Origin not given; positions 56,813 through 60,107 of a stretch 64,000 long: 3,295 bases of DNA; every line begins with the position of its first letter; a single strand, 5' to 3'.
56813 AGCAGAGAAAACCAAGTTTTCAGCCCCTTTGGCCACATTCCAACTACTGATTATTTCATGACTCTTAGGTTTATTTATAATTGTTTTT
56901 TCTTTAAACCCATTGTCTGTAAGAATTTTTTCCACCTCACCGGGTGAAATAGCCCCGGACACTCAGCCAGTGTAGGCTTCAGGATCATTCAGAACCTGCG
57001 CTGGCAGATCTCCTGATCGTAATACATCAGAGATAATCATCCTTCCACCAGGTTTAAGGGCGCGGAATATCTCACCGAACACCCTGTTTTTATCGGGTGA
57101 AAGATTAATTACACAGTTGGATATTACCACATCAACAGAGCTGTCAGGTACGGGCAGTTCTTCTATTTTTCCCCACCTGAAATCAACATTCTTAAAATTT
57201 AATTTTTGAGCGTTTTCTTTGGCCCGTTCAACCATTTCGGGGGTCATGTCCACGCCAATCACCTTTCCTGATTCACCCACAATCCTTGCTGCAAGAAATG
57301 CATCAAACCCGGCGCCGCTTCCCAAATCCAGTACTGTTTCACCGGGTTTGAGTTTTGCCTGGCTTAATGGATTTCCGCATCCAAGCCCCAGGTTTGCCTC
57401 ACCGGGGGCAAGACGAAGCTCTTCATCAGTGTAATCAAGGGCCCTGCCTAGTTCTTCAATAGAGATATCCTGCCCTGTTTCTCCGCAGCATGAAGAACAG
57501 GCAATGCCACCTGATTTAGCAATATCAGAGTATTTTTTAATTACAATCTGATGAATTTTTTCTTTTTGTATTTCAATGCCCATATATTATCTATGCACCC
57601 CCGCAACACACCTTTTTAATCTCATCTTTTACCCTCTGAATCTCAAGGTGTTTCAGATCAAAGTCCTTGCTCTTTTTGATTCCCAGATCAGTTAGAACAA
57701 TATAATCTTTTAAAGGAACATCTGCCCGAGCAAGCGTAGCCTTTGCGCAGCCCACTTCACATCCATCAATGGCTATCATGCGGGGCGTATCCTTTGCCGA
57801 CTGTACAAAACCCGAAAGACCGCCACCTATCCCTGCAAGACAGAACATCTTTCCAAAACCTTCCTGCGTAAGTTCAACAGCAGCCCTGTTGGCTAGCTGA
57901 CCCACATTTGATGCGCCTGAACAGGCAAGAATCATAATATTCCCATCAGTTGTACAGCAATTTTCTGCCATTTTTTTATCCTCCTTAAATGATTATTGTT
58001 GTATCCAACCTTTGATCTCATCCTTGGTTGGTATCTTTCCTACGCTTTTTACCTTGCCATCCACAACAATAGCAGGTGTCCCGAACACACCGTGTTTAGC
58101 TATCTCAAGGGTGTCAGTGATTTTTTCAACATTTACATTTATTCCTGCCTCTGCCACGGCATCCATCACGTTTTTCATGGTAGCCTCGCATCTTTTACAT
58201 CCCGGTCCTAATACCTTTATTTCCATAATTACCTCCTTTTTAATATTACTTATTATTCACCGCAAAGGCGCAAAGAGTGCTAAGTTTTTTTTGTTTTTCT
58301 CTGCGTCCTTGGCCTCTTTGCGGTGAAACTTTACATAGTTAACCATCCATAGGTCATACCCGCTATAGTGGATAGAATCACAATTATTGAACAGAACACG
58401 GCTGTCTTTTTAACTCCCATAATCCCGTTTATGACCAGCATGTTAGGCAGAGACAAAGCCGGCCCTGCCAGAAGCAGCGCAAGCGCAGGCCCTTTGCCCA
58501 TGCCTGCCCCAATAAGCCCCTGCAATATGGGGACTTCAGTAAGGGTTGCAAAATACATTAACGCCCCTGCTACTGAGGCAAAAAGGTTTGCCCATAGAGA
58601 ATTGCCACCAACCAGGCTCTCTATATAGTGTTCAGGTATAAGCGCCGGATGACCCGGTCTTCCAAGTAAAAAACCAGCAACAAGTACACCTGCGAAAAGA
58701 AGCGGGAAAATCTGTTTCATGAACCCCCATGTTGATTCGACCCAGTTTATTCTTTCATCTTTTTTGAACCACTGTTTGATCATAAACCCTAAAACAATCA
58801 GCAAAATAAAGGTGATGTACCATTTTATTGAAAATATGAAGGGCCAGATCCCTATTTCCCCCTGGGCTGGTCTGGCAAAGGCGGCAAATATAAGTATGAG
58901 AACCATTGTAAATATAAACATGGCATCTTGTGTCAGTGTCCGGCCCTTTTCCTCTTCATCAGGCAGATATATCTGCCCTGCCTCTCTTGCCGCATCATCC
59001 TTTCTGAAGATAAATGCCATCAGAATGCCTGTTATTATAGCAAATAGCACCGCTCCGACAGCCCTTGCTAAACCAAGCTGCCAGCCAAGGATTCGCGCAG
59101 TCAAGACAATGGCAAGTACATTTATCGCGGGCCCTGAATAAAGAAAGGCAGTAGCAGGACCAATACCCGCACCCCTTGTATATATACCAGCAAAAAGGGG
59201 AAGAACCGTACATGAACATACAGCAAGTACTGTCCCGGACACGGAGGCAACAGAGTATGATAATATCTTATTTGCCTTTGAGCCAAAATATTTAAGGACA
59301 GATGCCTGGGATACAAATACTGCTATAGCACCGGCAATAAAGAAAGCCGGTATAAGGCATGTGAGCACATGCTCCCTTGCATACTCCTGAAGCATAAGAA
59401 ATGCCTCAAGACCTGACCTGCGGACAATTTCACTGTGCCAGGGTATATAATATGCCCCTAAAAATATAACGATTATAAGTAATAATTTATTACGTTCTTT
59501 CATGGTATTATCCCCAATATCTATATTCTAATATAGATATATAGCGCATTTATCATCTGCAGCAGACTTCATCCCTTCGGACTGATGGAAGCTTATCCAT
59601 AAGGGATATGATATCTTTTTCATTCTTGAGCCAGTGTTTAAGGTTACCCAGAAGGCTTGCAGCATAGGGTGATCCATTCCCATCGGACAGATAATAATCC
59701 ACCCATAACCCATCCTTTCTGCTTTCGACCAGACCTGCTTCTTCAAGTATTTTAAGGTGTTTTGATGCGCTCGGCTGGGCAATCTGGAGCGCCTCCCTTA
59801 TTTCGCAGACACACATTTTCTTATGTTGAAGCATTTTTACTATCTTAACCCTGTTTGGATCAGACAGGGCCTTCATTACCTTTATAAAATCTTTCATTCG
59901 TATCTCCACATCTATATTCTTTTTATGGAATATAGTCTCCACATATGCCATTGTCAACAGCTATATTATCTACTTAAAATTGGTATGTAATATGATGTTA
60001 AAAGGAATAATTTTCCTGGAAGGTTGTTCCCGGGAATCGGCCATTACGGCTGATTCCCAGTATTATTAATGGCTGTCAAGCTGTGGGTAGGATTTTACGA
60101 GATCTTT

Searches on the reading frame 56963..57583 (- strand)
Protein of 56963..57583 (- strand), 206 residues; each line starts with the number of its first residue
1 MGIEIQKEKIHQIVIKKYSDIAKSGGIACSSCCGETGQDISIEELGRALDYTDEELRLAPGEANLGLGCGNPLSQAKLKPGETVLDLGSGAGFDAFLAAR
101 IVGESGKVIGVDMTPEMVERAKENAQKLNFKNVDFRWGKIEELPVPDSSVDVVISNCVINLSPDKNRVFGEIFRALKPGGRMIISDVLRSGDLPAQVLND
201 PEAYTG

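Call 7: search_protein_families(library=pfam, proteins=[window:56963-57583:-], max_evalue=0.001)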
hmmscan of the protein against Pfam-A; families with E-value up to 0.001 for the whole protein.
window:56963-57583:- (206 aa): 17 families
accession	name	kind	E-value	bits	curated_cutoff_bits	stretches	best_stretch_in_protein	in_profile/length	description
PF13847.12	Methyltransf_31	-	4.1e-42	143.7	27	1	79-203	2-128/145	Methyltransferase domain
PF13649.12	Methyltransf_25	-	9.4e-24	84.4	27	1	84-180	1-97/97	Methyltransferase domain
PF08241.18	Methyltransf_11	-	1.5e-23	83.7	21.2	1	85-184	1-95/95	Methyltransferase domain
PF01209.24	Ubie_methyltran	-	7.5e-19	68.4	20.1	1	78-184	45-151/233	ubiE/COQ5 methyltransferase family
PF01135.25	PCMT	-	1.3e-14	54.9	20.3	1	77-184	70-171/210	Protein-L-isoaspartate(D-aspartate) O-methyltransferase (PCMT)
PF08242.18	Methyltransf_12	-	8.6e-14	52.5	30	1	85-181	1-97/98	Methyltransferase domain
PF13489.12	Methyltransf_23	-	2.3e-13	50.6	27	1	76-194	18-126/164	Methyltransferase domain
PF06325.19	PrmA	-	2.4e-10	40.8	22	1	77-189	158-263/296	Ribosomal protein L11 methyltransferase (PrmA)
PF13679.12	Methyltransf_32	-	2.3e-07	31.3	27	1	79-154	24-106/143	Methyltransferase domain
PF05175.20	MTS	-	2.3e-07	31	23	1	80-184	31-138/170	Methyltransferase small domain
PF02353.26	CMAS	-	7.9e-07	29.1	27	1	74-187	56-167/273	Mycolic acid cyclopropane synthetase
PF01728.25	FtsJ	-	2.4e-06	28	24.1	1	76-165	16-107/181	FtsJ-like methyltransferase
PF20922.3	Anamorsin_N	-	6.6e-06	26.4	27.1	1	139-189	41-92/163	Anamorsin, N-terminal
PF01170.24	UPF0020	-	9.7e-06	25.9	22.3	1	105-156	76-128/197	RMKL-like, methyltransferase domain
PF01269.23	Fibrillarin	-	5.5e-05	22.9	27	1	48-120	38-111/227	Fibrillarin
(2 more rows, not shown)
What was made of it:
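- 56792..57583 (-): ArsM-like SAM methyltransferase. It is interrupted by an in-frame TGA at 56963-56965 and is a candidate selenoprotein. Pfam Methyltransf_31: call 7.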

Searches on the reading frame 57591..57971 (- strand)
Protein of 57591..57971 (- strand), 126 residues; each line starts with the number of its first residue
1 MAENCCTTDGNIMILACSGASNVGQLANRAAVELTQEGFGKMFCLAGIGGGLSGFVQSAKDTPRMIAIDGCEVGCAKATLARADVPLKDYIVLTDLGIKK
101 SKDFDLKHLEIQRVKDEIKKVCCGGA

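Call 7: search_protein_families(library=pfam, proteins=[window:57591-57971:-], max_evalue=0.001)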
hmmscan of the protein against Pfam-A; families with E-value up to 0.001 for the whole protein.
window:57591-57971:- (126 aa): 1 family
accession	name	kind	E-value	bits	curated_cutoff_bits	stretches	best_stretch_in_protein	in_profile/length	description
PF08859.16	DGC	-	3e-36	124.1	27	1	13-117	1-105/106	DGC domain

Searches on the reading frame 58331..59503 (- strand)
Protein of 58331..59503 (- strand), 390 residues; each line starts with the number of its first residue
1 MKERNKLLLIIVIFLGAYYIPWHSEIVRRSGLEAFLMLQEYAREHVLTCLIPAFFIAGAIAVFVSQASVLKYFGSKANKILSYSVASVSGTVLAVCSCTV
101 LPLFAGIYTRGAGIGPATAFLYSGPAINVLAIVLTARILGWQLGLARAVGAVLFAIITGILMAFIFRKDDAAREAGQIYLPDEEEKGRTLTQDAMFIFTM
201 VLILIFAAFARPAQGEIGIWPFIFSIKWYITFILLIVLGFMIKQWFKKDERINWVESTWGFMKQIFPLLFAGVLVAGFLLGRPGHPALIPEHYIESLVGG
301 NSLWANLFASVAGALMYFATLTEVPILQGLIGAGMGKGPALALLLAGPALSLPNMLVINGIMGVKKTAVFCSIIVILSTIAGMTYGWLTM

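Call 7: search_protein_families(library=pfam, proteins=[window:58331-59503:-], max_evalue=0.001)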
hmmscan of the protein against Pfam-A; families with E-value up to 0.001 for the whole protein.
window:58331-59503:- (390 aa): 1 family
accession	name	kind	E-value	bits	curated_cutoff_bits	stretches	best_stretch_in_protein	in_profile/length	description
PF03773.19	ArsP_1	-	1.3e-75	254.8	32.3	1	33-386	3-293/294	Predicted permease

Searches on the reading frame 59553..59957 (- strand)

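Call 7: search_protein_families(library=pfam, proteins=[window:59553-59957:-], max_evalue=0.001)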
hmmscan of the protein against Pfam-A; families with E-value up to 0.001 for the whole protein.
window:59553-59957:- (134 aa): 7 families
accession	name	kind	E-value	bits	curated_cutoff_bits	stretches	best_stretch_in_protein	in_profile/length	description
PF01022.26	HTH_5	-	8.5e-18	64.4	22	1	33-79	1-47/47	Bacterial regulatory protein, arsR family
PF12840.13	HTH_20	-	4.5e-11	43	27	1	31-80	1-51/51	Helix-turn-helix domain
PF12802.13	MarR_2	-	0.00014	22.3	27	1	52-82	25-55/61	MarR family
PF01047.28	MarR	-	0.00015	22.1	24.6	1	44-82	14-52/59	MarR family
PF01978.25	TrmB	-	0.00044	20.5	25.6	1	41-82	16-57/68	Sugar-specific transcriptional regulator TrmB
PF01325.25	Fe_dep_repress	-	0.00055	20.5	26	0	45-82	20-57/60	Iron dependent repressor, N-terminal DNA binding domain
PF13601.12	HTH_34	-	0.00071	20.1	27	0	38-82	4-49/80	Winged helix DNA-binding domain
